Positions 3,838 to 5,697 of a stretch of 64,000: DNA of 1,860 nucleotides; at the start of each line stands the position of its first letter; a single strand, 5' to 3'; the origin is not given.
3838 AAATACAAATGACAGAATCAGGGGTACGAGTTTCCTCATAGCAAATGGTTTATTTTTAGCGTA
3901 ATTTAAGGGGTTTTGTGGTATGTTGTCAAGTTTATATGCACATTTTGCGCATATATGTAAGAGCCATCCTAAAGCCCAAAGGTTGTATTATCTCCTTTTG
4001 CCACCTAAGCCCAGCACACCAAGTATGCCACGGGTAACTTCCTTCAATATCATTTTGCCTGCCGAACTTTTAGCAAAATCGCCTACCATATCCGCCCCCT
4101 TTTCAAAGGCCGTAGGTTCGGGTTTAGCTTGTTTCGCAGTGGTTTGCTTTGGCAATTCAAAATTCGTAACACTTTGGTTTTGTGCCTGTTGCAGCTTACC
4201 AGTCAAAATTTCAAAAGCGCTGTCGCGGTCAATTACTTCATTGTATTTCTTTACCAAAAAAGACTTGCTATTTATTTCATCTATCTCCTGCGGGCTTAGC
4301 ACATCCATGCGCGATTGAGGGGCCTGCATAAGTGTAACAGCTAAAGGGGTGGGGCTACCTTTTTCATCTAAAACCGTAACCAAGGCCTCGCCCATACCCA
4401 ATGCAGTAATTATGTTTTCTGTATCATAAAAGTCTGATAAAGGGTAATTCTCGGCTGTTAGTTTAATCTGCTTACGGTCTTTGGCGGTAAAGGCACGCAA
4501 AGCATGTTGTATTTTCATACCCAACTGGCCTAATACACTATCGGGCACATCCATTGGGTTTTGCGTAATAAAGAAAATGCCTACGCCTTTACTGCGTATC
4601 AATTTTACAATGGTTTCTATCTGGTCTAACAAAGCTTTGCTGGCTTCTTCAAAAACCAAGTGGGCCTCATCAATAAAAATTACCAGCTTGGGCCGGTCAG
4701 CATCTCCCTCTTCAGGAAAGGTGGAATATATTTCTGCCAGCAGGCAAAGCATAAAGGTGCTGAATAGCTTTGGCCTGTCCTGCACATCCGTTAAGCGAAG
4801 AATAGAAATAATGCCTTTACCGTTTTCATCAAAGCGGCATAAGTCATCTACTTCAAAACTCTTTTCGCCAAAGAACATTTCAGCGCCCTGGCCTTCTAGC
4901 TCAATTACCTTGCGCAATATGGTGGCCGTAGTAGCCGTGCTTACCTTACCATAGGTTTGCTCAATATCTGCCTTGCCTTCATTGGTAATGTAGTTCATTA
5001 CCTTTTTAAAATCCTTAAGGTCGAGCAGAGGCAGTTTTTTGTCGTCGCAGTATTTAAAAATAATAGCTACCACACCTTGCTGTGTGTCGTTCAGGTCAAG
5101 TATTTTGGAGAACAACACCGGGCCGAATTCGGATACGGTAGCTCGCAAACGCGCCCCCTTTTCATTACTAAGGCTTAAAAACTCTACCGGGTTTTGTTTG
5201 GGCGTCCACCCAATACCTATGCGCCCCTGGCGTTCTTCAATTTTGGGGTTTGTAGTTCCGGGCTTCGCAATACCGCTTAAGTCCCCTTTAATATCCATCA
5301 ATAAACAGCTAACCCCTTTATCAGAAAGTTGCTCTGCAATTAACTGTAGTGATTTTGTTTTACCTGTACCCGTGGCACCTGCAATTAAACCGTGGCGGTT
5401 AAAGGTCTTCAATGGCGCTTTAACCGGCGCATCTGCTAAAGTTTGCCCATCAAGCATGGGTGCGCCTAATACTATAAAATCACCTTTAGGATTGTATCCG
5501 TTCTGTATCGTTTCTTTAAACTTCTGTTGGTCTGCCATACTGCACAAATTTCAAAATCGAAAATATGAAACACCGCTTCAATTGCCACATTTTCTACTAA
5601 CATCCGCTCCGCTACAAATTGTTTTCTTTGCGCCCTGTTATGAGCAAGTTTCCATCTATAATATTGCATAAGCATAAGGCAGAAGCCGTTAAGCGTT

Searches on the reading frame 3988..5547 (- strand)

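Call 104: search_protein_families(library=padloc, alignment_id=A4, max_evalue=1e-8)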
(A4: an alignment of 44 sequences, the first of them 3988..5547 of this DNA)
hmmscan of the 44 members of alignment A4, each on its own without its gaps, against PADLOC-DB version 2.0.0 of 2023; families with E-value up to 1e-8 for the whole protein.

A. member 1, window:3988-5547:- (519 aa): 4 families
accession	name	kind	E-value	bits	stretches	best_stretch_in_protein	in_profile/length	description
PDLC04140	mad8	-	5.2e-18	63.6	1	33-390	12-286/314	mads_8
PDLC04103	HerA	-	1.5e-17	61.2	1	288-406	442-556/579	-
PDLC04105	HerA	-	7.1e-17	59.2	1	233-391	367-523/576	-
PDLC01055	HerA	-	5e-12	43.4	0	269-343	403-476/532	Type III coevolved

B. families by the number of members that match (of 44 scanned): 8 families
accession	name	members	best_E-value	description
PDLC04134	mad2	2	5.3e-24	mads_2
PDLC02203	MzaA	1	1.5e-47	-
PDLC04140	mad8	1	5.2e-18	mads_8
PDLC04103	HerA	1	1.5e-17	-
PDLC04105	HerA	1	7.1e-17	-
PDLC01438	Csa3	1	9.4e-14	"CAS-I,CAS-II,CAS-III,CAS-IV,CAS-V,CAS-VI; associated_signaling"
PDLC01720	Csa3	1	2.7e-13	Csa3_1_CAS-I-II-III-IV-V-VI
PDLC01055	HerA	1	5e-12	Type III coevolved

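Call 105: search_protein_families(library=pfam, alignment_id=A4, max_evalue=1e-8)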
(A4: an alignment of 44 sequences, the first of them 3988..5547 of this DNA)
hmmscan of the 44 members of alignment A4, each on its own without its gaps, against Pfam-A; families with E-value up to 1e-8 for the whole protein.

A. member 1, window:3988-5547:- (519 aa): 2 families
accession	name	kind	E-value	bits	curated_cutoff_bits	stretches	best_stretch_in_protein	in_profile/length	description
PF05872.18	HerA_C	-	7.2e-177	589.4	22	1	35-519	6-502/502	Helicase HerA-like C-terminal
PF01935.23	DUF87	-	8.8e-09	36.2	23.2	0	41-224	13-176/220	Helicase HerA, central domain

B. families by the number of members that match (of 44 scanned): 64 families (the first 25 are shown)
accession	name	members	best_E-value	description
PF16363.11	GDP_Man_Dehyd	4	7.8e-98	GDP-mannose 4,6 dehydratase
PF01370.27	Epimerase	4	1.1e-66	NAD dependent epimerase/dehydratase family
PF04321.23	RmlD_sub_bind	3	6.2e-99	RmlD substrate binding domain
PF01212.27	Beta_elim_lyase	2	8.5e-98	Beta-eliminating lyase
PF03721.20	UDPG_MGDP_dh_N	2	8.1e-66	UDP-glucose/GDP-mannose dehydrogenase family, NAD binding domain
PF14371.13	DUF4412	2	2e-39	Domain of unknown function (DUF4412)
PF00984.24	UDPG_MGDP_dh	2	1.3e-37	UDP-glucose/GDP-mannose dehydrogenase family, central domain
PF03720.21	UDPG_MGDP_dh_C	2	1.1e-35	UDP-glucose/GDP-mannose dehydrogenase family, UDP binding domain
PF01073.25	3Beta_HSD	2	1.9e-27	3-beta hydroxysteroid dehydrogenase/isomerase family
PF13715.12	CarbopepD_reg_2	2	7.3e-23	CarboxypepD_reg-like domain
PF02719.21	Polysacc_synt_2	2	5.1e-22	Polysaccharide biosynthesis protein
PF00155.27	Aminotran_1_2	2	3.1e-17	Aminotransferase class I and II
PF07715.20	Plug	2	7.6e-17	TonB-dependent Receptor Plug Domain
PF13620.12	CarboxypepD_reg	2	2.9e-14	Carboxypeptidase regulatory-like domain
PF18962.6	Por_Secre_tail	2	6.1e-12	Secretion system C-terminal sorting domain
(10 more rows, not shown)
